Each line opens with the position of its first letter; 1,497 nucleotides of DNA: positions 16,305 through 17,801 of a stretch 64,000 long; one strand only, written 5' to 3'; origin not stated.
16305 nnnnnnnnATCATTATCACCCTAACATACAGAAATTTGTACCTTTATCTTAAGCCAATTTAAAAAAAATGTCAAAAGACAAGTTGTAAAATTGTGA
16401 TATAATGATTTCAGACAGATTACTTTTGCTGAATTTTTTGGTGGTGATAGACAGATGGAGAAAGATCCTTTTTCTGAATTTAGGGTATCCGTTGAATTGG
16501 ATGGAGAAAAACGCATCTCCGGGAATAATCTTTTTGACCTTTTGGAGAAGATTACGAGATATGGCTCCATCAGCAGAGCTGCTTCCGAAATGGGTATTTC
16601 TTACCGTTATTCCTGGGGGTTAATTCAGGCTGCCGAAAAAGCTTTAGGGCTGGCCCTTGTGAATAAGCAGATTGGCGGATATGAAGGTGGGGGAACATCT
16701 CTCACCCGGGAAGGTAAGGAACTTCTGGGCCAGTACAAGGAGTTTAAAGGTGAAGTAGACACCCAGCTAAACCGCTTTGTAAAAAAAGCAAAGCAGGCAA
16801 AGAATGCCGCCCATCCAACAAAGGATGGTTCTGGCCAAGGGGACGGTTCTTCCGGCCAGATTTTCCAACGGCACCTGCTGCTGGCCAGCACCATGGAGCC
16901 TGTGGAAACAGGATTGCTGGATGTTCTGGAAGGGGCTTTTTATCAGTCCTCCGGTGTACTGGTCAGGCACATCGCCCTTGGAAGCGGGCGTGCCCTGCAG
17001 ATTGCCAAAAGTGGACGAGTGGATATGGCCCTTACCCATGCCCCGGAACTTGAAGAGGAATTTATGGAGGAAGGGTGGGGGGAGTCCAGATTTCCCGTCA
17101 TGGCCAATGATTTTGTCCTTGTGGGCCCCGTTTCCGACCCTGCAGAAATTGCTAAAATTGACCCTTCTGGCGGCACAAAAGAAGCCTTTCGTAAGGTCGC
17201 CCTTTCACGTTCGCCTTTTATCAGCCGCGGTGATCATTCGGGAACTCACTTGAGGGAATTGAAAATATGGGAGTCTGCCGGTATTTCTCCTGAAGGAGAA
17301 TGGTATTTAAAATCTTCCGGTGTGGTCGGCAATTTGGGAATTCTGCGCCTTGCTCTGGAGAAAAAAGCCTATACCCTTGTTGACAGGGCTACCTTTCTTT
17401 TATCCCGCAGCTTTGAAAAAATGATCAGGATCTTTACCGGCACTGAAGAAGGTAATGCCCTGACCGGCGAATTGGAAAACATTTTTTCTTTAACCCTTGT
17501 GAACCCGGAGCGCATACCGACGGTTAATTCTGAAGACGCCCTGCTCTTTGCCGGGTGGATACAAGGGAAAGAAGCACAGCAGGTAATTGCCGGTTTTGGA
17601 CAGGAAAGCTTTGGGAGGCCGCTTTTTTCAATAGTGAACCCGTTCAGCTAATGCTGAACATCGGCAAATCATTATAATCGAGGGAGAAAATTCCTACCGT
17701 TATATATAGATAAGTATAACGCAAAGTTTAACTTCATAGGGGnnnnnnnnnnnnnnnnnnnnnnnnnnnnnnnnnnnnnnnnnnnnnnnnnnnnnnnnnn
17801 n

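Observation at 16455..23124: TunR-like regulator (ModE-HTH + TupA-like sensor) with a ModE-type operator, governing tandem Mo/W transporters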

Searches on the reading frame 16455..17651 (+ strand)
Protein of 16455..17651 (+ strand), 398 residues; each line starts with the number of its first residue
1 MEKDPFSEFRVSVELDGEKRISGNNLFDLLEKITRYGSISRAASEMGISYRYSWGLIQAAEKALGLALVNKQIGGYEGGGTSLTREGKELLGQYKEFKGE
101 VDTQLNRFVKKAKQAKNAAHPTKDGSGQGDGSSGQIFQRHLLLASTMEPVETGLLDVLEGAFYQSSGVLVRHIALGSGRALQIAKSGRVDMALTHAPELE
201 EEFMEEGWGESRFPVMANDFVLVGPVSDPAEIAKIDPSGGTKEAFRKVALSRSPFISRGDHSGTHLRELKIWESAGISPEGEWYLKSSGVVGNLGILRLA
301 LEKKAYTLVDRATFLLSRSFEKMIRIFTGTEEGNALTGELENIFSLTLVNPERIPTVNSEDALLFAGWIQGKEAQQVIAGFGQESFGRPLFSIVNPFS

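Call 3: search_protein_families(library=pfam, proteins=[window:16455-17651:+], max_evalue=0.01)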
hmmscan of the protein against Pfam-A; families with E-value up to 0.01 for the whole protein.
window:16455-17651:+ (398 aa): 3 families
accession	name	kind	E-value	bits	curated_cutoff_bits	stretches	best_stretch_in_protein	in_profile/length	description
PF12849.12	PBP_like_2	-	2.7e-24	86.8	27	1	132-317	11-207/267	PBP superfamily domain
PF00126.33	HTH_1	-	6.5e-07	29.7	26.6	1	27-87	4-59/60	Bacterial regulatory helix-turn-helix protein, lysR family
PF13531.11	SBP_bac_11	-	0.00024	21.4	25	1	155-236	13-97/227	Bacterial extracellular solute-binding protein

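Call 14: search_protein_families(library=ncbifam, proteins=[window:16455-17651:+], max_evalue=0.001)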
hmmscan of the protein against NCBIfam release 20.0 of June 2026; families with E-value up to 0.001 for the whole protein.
window:16455-17651:+ (398 aa): 3 families
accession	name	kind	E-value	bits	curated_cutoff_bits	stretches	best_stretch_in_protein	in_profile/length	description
NF041772.1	tung_bind_TupA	equivalog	4.5e-44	150.8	400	1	139-391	15-258/266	tungstate ABC transporter substrate-binding protein TupA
TIGR00637.1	ModE_repress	subfamily_domain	1.1e-20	73.5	98.5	1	23-112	3-92/100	ModE molybdate transport repressor domain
NF007957.0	PRK10676.1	equivalog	1.5e-10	40.6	369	1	27-95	22-90/263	molybdenum-dependent transcriptional regulator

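Call 15: find_homologous_proteins(query=window:16455-17651:+, max_evalue=0.00001)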
Query window:16455-17651:+ (398 aa): 808 proteins with E <= 0.00001 among 8000 candidates; the best 120 are listed.
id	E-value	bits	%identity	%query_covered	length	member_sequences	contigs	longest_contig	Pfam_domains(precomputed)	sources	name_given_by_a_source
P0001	9.8e-259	876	100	100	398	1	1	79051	PF00126.34,PF12849.13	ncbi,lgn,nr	ncbi:MAG: substrate-binding domain-containing protein [Bacillota bacterium]|nr:substrate-binding dom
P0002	1.2e-215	734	85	99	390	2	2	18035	PF00126.34,PF13531.12,PF12849.13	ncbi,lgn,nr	ncbi:MAG: LysR family transcriptional regulator [Dethiobacter sp.]|nr:MAG: LysR family transcription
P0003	2.4e-186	637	75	99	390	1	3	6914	PF00126.34,PF12849.13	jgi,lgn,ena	jgi:tungstate transport system substrate-binding protein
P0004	1.7e-185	635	74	99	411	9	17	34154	PF12849.13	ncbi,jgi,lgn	-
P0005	1.1e-182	625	73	98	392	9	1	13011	PF00126.34,PF13531.12,PF12849.13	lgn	-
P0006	1.6e-175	602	70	99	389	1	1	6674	PF00126.34,PF12849.13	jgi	-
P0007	5.0e-175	600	70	99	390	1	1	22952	PF00126.34,PF13531.12,PF12849.13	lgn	-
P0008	6.6e-175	600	70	99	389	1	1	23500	PF00126.34,PF12849.13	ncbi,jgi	jgi:tungstate transport system substrate-binding protein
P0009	5.4e-173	593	70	98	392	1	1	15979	PF00126.34,PF12849.13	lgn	-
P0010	1.4e-172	592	70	99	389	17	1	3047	PF00126.34,PF12849.13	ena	-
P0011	1.2e-170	586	68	99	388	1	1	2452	PF00126.34,PF12849.13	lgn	-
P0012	1.3e-167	576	67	99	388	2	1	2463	PF00126.34,PF12849.13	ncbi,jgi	jgi:tungstate transport system substrate-binding protein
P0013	1.6e-167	575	67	99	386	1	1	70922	PF00126.34,PF12849.13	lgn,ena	-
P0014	3.9e-167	574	65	99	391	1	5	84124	PF00126.34,PF12849.13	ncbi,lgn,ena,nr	ncbi:MAG: LysR family transcriptional regulator [Firmicutes bacterium]|nr:LysR family transcriptiona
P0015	3.3e-166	571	65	99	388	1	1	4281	PF00126.34,PF13531.12,PF12849.13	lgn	-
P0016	1.7e-163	562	66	98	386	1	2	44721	PF00126.34,PF12849.13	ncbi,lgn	ncbi:MAG: substrate-binding domain-containing protein [Bacillota bacterium]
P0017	3.8e-163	561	66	98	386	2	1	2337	PF12849.13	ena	-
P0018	9.3e-162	556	66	99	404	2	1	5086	PF12849.13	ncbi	-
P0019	5.8e-160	550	65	99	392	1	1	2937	PF00126.34,PF12849.13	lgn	-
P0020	2.0e-158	545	66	99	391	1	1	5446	PF00126.34,PF12849.13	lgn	-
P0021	2.2e-156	539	64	99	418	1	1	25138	PF00126.34,PF12849.13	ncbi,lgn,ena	-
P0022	3.0e-156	538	65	99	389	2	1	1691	PF12849.13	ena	-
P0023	2.7e-153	529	62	98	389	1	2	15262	PF12849.13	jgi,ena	-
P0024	3.9e-153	528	63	99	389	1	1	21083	PF00126.34,PF12849.13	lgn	-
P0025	8.9e-152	524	62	98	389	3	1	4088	PF00126.34,PF12849.13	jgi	-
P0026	4.1e-151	521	60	99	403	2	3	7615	PF00126.34,PF13531.12,PF12849.13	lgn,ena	-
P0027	4.4e-151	521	62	99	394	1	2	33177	PF12849.13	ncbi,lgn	-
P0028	5.4e-151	521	59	99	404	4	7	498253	PF00126.34,PF12849.13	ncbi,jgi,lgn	ncbi:MAG: substrate-binding domain-containing protein [Dethiobacteria bacterium]|jgi:tungstate trans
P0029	7.1e-151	521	61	98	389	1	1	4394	PF12849.13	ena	-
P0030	4.5e-146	505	60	99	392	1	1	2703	PF00126.34,PF12849.13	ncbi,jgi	-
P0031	1.6e-145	503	59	100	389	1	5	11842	PF00126.34,PF12849.13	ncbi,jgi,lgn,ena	-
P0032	2.2e-144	499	59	99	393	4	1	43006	PF00126.34,PF12849.13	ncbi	-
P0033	2.3e-143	496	61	99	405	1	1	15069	PF00126.34,PF12849.13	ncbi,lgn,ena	-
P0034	1.4e-142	493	58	98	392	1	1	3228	PF00126.34,PF12849.13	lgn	-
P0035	3.0e-140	486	58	99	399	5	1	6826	PF12849.13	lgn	-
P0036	4.5e-140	485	59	99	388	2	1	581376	PF00126.34,PF12849.13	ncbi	-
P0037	3.1e-139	482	57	99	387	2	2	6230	PF00126.34,PF12849.13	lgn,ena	-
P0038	3.5e-138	479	57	98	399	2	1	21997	PF00126.34,PF13531.12,PF12849.13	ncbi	-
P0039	5.8e-137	475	59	99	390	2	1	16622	PF00126.34,PF12849.13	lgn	-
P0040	1.3e-136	474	58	99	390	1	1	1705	PF00126.34,PF12849.13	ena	-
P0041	1.4e-136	474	57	99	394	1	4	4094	PF00126.34,PF12849.13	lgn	-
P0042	3.1e-135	469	55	99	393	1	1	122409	PF00126.34,PF13531.12,PF12849.13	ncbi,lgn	ncbi:MAG: substrate-binding domain-containing protein [Bacillota bacterium]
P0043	6.9e-135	468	68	81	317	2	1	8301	PF12849.13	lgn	-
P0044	9.1e-135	468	58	99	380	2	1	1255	PF12849.13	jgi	jgi:tungstate transport system substrate-binding protein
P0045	2.3e-134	466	58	98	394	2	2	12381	PF00126.34,PF12849.13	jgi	-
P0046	2.7e-134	466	55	99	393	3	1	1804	PF12849.13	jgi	jgi:tungstate transport system substrate-binding protein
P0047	2.9e-134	466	57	99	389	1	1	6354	PF00126.34,PF12849.13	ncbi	-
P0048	5.9e-134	465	58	98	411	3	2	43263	PF00126.34,PF13531.12,PF12849.13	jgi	jgi:tungstate transport system substrate-binding protein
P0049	7.1e-133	461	57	98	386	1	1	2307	PF00126.34,PF13531.12,PF12849.13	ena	-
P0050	2.6e-132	459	55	99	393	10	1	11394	PF12849.13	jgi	jgi:tungstate transport system substrate-binding protein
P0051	4.3e-132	459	56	98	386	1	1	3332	PF00126.34,PF13531.12,PF12849.13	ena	-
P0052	2.7e-131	456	56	96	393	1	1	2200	PF12849.13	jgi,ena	-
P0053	1.3e-130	454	56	96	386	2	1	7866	PF13531.12,PF12849.13,PF03466.26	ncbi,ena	-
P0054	2.2e-130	453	57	97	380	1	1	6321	PF00126.34,PF12849.13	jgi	-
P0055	2.4e-130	453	55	99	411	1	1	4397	PF13531.12,PF12849.13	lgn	-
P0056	2.3e-129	450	55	97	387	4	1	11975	PF00126.34,PF13531.12,PF12849.13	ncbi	-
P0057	4.8e-129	449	57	97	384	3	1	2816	PF12849.13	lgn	-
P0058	9.7e-129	448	55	98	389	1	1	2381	PF00126.34,PF13531.12,PF12849.13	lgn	-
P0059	5.5e-128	445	56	99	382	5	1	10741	PF00126.34,PF12849.13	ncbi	-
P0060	1.2e-127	444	55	99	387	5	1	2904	PF00126.34,PF12849.13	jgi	-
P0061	2.0e-127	443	52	98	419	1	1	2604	PF00126.34,PF13531.12,PF12849.13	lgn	-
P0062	2.4e-127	443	54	97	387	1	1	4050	PF13531.12,PF12849.13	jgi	jgi:tungstate transport system substrate-binding protein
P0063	6.3e-127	442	56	99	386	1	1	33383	PF00126.34,PF12849.13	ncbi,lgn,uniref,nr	ncbi:MAG: LysR family transcriptional regulator [Candidatus Syntrophonatronum acetioxidans]|uniref:L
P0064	6.7e-127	442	55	99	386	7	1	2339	PF00126.34,PF12849.13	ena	-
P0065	1.3e-126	441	56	99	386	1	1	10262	PF00126.34,PF12849.13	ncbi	-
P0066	9.2e-125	435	53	97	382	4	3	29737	PF13531.12,PF12849.13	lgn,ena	-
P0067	7.6e-124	432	51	98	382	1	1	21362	PF00126.34,PF13531.12,PF12849.13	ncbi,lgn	-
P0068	9.5e-124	431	56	96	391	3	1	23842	PF00126.34,PF12849.13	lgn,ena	-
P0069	1.0e-123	431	52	97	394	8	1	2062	PF12849.13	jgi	jgi:tungstate transport system substrate-binding protein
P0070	2.5e-123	430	53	99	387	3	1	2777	PF00126.34,PF12849.13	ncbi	-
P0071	6.3e-123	429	54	97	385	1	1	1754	PF13531.12,PF12849.13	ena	-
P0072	1.1e-122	428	51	98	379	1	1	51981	PF00126.34,PF13531.12,PF12849.13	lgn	-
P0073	1.4e-122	427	50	99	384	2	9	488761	PF00126.34,PF13531.12,PF12849.13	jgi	-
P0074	6.2e-122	425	52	97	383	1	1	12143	PF00126.34,PF12849.13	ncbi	-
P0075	1.4e-121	424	51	97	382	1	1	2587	PF12849.13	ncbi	-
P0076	1.9e-120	420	54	97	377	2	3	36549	PF12849.13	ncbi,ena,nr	ncbi:MAG TPA: LysR family transcriptional regulator [Bacillota bacterium]|nr:LysR family transcripti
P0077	2.4e-120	420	50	97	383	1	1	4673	PF13531.12,PF12849.13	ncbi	-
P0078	2.9e-120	420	52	99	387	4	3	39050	PF12849.13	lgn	-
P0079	4.3e-120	419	52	96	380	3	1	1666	PF13531.12,PF12849.13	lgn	-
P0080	1.2e-119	418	53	94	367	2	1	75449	PF00126.34,PF12849.13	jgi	jgi:tungstate transport system substrate-binding protein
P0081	3.7e-119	416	50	99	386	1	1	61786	PF00126.34,PF13531.12,PF12849.13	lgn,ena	-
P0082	1.0e-118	415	53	97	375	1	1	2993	PF12849.13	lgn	-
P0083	1.3e-118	414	51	99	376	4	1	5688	PF12849.13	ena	-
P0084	1.3e-118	414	52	97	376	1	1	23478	PF12849.13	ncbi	-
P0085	1.9e-118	414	52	97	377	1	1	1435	PF12849.13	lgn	-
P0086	3.7e-118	413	52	94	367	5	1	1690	PF12849.13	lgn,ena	-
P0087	1.4e-116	408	53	98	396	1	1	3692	PF00126.34,PF12849.13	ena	-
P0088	1.9e-116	407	53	97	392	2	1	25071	PF00126.34,PF12849.13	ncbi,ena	-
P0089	3.4e-116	406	53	96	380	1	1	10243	PF13531.12,PF12849.13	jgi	jgi:tungstate transport system substrate-binding protein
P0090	3.5e-116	406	51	98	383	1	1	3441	PF13531.12,PF12849.13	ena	-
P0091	4.1e-116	406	49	99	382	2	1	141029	PF00126.34,PF12849.13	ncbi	ncbi:tungstate transport system substrate-binding protein [Desulfitispora alkaliphila]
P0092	6.0e-116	406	50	97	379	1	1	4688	PF00126.34,PF13531.12,PF12849.13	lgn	-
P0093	7.9e-116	405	52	99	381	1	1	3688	PF12849.13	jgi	-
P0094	1.4e-115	404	51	96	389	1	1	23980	PF12849.13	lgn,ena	-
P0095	2.3e-115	404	50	99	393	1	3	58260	PF00126.34,PF13531.12,PF12849.13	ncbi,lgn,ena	-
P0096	2.4e-115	404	49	99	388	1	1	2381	PF00126.34,PF13531.12,PF12849.13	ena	-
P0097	1.3e-114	401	47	97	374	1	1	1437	PF13531.12,PF12849.13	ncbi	-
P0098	4.6e-114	399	51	99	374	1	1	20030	PF00126.34,PF12849.13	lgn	-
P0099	5.6e-114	399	52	94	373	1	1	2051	PF13531.12,PF12849.13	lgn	-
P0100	7.0e-113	395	50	96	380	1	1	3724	PF00126.34,PF13531.12,PF12849.13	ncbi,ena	-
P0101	1.1e-111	392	49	98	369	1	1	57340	PF00126.34,PF12849.13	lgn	-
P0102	3.4e-106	374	48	99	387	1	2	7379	PF12849.13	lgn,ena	-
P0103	4.6e-106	373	49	97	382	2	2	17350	PF00126.34,PF13531.12,PF12849.13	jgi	jgi:tungstate transport system substrate-binding protein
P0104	5.4e-103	363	47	97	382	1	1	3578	PF00126.34,PF12849.13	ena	-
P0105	1.2e-95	339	45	99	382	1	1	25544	PF00126.34,PF12849.13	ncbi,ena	-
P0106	1.5e-94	335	43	99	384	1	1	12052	PF00126.34,PF13531.12,PF12849.13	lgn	-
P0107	2.9e-94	334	62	64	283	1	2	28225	PF12849.13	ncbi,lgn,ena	-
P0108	4.2e-93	330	49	97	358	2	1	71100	PF00126.34,PF13531.12,PF12849.13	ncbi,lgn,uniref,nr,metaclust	ncbi:substrate-binding domain-containing protein [Dethiobacter alkaliphilus]|uniref:Regulatory prote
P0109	8.3e-93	329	43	99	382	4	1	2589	PF00126.34,PF12849.13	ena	-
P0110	8.7e-92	326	46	95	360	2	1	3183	PF00126.34,PF13531.12,PF12849.13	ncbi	-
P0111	1.8e-91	325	46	95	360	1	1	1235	PF00126.34,PF13531.12,PF12849.13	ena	-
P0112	2.8e-91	324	44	97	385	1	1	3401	PF00126.34,PF12849.13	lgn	-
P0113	2.9e-91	324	43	99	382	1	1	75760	PF00126.34,PF13531.12,PF12849.13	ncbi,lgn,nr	ncbi:MAG: substrate-binding domain-containing protein [Gudongella sp.]|nr:substrate-binding domain-c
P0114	1.3e-90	322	47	96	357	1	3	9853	PF00126.34,PF13531.12,PF12849.13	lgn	-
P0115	2.2e-90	321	47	94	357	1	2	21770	PF00126.34,PF13531.12,PF12849.13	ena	-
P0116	2.5e-90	321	46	96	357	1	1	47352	PF13531.12,PF12849.13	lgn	-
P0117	2.9e-90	321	43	98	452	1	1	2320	PF13531.12,PF12849.13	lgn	-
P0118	5.3e-90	320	42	99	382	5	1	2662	PF00126.34,PF12849.13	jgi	jgi:tungstate transport system substrate-binding protein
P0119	1.5e-89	319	42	99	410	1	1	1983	PF00126.34,PF13531.12,PF12849.13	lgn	-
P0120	2.9e-89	318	46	96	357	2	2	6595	PF00126.34,PF13531.12,PF12849.13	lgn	-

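Call 25: find_related_loci(query=A1, collection=genome_contigs, flank=7000)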
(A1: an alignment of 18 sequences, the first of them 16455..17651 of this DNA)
Query A1 (398 aa) in genome_contigs; peptide patterns used: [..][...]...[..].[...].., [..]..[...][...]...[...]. (x = any residue, [..] = any of these).
170 stretches matched a pattern; 66 encode a relative of the query (tblastn E <= 1e-3); 66 distinct loci.
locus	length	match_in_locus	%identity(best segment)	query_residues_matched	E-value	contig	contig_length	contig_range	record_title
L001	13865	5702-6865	85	1-395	0e+0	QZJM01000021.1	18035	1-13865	MAG: Dethiobacter sp. isolate SURF_39 Ga0104751_1004552, whole genome shotgun sequence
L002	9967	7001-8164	74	1-395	0e+0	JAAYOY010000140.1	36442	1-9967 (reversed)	MAG: Bacillota bacterium isolate AS22ysBPME_12 102035_AS22, whole genome shotgun sequence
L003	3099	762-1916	73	1-392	0e+0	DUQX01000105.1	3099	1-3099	MAG TPA_asm: Bacillota bacterium isolate AS08sgBPME_442 217699_AS08, whole genome shotgun sequence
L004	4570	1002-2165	73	1-395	0e+0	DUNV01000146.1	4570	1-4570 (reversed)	MAG TPA_asm: Bacillota bacterium isolate AS08sgBPME_113 321247_AS08, whole genome shotgun sequence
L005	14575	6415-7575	70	1-395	0e+0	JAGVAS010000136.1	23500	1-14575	MAG: Desulfovibrio sp. isolate DeMMO6_36 c_000000058026, whole genome shotgun sequence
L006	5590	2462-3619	70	1-394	0e+0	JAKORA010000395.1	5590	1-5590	MAG: Bacillota bacterium isolate all_maxbin.237 k201_2175767, whole genome shotgun sequence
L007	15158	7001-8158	69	1-394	4e-177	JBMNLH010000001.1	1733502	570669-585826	MAG: Bacillota bacterium isolate SBF912LR0HQ0223 contig_25203, whole genome shotgun sequence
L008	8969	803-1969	65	1-395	2e-174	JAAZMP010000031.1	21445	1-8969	MAG: Bacillota bacterium isolate AS23ysBPME_85 43972_AS23, whole genome shotgun sequence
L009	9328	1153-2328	66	1-396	5e-171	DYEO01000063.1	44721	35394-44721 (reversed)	MAG TPA_asm: Dethiobacter sp. isolate Tomsk_51_21 Tomsk_k141_61326, whole genome shotgun sequence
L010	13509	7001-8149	64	1-394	2e-164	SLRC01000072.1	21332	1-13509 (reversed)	MAG: Syntrophomonadaceae bacterium isolate CSSed165cm_560 CSSed16-5cm-5652, whole genome shotgun sequence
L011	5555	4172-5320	62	1-391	1e-161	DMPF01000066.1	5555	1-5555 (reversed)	MAG TPA_asm: Bacillota bacterium isolate UBA8154 contig_4535, whole genome shotgun sequence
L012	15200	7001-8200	59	1-393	5e-159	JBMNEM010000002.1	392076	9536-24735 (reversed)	MAG: Dethiobacteria bacterium isolate SBF912LR0HQ0129 contig_21281, whole genome shotgun sequence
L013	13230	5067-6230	62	4-398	4e-158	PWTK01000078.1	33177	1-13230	MAG: Syntrophomonadaceae bacterium isolate CSSed11_181 CS-Sed11-C930, whole genome shotgun sequence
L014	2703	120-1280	60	1-395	4e-164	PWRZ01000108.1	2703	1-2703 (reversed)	MAG: Syntrophomonadaceae bacterium isolate CSSed11_109 CS-Sed11-C105212, whole genome shotgun sequence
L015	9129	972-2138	59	1-397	1e-153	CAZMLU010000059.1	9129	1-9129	MAG TPA_asm: uncultured Desulfovibrionaceae bacterium isolate binchicken_co32_435 genome assembly, contig: NODE_13379_le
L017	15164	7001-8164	59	1-395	1e-147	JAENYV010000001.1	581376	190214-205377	MAG: Dethiobacter alkaliphilus isolate BL5_bin.7 BL5_bin7_NODE_6_length_581376_cov_24.251844, whole genome shotgun seque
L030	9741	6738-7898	50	1-394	2e-125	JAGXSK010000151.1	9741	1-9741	MAG: Clostridia bacterium isolate CROMO_A_192 c_000000426731, whole genome shotgun sequence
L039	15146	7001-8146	41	1-395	4e-98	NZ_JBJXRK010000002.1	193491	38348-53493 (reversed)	Gudongella sp. SC589 2, whole genome shotgun sequence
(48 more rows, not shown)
